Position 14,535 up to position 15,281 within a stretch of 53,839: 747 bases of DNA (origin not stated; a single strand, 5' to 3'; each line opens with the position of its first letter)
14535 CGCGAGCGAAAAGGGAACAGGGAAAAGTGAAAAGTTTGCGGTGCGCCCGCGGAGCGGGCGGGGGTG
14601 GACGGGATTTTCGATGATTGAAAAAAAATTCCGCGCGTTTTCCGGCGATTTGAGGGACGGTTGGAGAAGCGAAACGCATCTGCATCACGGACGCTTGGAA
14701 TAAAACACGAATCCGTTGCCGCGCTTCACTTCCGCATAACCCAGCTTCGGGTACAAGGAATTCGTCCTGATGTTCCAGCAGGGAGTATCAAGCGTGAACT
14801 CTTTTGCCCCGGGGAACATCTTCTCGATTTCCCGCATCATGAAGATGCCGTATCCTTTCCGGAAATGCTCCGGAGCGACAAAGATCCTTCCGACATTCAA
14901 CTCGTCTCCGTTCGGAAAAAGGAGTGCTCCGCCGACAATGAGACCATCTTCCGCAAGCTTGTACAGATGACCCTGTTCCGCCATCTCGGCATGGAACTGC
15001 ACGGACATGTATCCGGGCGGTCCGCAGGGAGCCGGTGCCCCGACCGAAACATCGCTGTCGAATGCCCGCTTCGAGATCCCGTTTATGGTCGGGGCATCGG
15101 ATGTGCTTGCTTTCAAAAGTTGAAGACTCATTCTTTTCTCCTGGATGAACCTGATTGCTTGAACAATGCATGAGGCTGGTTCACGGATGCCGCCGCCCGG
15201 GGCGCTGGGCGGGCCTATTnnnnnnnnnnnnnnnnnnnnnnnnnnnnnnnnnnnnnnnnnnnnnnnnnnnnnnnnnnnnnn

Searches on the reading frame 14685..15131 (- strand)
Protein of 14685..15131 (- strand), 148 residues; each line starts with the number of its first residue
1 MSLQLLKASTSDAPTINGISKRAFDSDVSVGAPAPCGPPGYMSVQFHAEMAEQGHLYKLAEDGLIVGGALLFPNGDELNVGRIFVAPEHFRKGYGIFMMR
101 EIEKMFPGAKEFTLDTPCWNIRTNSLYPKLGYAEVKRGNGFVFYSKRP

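Call 45: search_protein_families(library=pfam, proteins=[window:14685-15131:-], max_evalue=0.001)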
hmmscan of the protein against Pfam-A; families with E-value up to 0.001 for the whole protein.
window:14685-15131:- (148 aa): 2 families
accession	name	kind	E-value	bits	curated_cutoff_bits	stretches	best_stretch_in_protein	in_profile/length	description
PF13508.13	Acetyltransf_7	-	7.8e-09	36.2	27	1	54-133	3-83/84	Acetyltransferase (GNAT) domain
PF00583.31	Acetyltransf_1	-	1.3e-08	35.5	20.7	1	44-132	23-116/116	Acetyltransferase (GNAT) family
